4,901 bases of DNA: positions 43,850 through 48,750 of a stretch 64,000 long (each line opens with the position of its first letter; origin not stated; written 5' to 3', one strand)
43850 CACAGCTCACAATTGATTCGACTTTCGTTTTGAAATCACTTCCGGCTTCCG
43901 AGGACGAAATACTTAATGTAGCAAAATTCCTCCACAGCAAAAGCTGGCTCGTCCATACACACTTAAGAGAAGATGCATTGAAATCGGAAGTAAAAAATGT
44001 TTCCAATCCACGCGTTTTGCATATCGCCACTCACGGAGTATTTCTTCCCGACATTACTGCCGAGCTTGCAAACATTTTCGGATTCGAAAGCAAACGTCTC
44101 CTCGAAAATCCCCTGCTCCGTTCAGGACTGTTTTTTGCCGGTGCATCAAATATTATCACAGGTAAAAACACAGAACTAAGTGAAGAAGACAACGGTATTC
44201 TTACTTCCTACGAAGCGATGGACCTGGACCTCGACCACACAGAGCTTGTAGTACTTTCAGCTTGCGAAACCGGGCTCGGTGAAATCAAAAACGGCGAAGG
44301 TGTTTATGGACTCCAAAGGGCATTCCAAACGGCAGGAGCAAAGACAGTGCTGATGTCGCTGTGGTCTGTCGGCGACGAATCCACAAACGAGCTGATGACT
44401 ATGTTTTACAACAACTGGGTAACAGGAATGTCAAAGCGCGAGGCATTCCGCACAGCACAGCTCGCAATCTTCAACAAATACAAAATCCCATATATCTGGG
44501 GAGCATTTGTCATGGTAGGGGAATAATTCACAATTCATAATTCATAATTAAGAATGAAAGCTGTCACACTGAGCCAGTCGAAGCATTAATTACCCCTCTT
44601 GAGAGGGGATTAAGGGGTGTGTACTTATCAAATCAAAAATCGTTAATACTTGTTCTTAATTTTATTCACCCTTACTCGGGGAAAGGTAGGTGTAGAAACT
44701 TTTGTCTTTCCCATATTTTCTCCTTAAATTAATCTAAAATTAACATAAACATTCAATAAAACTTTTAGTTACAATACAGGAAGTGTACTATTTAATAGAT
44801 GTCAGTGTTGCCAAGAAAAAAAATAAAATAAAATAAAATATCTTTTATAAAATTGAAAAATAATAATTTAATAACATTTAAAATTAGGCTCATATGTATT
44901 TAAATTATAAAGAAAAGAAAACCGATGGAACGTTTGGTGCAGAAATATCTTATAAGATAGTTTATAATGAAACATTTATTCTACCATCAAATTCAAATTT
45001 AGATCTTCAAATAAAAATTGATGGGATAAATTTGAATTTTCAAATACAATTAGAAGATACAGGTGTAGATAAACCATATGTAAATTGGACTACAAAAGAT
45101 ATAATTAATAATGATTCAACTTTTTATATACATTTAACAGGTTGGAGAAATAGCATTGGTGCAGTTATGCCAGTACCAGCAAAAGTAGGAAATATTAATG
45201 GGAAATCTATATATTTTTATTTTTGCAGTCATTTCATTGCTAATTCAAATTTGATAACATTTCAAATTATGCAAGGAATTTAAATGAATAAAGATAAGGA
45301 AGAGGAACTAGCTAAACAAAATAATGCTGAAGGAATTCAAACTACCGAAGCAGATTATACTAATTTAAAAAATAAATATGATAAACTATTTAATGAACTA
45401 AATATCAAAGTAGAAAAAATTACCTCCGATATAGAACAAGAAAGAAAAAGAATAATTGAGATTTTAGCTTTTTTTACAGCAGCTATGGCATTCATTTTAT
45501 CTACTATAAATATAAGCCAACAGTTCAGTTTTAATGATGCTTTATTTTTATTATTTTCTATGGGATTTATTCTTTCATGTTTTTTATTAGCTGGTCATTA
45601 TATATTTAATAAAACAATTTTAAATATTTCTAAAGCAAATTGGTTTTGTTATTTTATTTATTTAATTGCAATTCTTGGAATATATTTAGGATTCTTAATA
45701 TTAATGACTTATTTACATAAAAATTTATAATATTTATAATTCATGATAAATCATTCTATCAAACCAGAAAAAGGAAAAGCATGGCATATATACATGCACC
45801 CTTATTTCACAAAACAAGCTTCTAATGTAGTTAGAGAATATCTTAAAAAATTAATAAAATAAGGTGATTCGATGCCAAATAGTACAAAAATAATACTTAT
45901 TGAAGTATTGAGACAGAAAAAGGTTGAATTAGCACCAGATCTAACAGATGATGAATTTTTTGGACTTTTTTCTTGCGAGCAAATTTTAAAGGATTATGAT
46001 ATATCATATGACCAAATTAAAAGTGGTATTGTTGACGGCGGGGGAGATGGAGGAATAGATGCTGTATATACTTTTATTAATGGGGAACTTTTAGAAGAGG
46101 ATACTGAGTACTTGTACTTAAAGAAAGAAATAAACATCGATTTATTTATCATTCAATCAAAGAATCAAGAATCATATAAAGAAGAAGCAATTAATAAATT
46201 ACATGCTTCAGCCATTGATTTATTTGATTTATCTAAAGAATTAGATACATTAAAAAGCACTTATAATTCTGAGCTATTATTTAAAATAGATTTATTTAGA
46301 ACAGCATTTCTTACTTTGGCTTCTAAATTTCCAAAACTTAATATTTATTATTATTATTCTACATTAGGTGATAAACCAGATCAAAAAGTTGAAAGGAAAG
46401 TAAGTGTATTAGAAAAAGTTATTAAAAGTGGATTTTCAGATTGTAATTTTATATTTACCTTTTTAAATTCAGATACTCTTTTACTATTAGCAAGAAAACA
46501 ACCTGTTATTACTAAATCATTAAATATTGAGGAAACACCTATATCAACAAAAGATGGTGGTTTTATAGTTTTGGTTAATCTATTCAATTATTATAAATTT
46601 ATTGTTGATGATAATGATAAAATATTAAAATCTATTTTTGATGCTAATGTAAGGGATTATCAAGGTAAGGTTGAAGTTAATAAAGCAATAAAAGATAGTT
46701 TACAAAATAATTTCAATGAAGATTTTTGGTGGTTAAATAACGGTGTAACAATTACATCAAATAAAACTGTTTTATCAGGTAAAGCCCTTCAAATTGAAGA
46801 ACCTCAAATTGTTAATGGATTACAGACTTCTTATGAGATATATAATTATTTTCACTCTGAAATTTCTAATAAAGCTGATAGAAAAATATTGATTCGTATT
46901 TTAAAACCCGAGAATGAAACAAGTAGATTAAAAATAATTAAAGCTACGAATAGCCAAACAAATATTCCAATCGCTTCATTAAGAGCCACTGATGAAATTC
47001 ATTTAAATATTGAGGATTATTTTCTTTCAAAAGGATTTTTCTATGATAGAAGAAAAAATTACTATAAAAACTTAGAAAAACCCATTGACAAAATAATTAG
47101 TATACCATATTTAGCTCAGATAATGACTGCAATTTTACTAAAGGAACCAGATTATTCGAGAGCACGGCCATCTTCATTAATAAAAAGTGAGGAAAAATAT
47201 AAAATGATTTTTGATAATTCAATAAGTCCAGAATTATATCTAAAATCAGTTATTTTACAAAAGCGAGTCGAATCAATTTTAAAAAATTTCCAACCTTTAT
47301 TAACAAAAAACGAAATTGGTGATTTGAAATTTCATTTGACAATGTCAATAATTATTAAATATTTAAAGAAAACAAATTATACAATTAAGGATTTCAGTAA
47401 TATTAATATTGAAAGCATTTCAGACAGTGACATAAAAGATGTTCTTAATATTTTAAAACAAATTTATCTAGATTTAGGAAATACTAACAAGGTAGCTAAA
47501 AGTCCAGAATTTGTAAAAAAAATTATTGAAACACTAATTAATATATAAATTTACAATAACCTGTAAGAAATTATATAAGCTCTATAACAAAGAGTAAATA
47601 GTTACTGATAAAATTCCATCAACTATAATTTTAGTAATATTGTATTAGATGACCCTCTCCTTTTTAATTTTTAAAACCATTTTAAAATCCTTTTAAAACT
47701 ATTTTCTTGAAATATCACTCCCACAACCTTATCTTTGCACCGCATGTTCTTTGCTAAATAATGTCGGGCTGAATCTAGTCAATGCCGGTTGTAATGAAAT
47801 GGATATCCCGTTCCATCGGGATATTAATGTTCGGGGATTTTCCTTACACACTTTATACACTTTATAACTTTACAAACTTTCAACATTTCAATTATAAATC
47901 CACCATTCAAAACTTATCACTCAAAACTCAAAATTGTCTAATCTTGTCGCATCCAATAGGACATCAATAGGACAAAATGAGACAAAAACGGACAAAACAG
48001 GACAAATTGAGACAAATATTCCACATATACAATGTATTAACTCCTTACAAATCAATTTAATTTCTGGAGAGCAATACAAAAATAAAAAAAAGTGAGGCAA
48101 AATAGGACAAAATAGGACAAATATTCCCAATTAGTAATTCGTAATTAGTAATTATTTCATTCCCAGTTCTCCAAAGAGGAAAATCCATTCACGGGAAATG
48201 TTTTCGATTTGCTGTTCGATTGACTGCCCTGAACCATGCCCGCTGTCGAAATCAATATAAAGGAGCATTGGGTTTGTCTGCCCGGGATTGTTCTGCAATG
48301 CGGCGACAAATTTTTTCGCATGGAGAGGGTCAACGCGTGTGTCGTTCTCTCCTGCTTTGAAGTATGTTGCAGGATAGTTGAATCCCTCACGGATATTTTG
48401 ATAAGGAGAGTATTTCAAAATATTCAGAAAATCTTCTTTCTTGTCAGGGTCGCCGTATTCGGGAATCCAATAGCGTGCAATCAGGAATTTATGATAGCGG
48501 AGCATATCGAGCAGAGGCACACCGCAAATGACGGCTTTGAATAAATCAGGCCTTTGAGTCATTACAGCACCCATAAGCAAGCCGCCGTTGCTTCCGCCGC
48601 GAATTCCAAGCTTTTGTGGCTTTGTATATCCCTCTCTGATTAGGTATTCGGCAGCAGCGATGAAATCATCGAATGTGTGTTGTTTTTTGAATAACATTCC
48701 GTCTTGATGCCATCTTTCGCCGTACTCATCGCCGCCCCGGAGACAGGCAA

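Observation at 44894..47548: Candidate undescribed multi-gene abortive-infection system: orf129 - orf148(TM) - fragment - AIPR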

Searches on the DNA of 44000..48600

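Call 10: search_rna_families(source=window, start=44000, end=48600, threshold=evalue, max_evalue=1)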
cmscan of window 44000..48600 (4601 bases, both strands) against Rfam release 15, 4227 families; matches with E-value up to 1: 0.
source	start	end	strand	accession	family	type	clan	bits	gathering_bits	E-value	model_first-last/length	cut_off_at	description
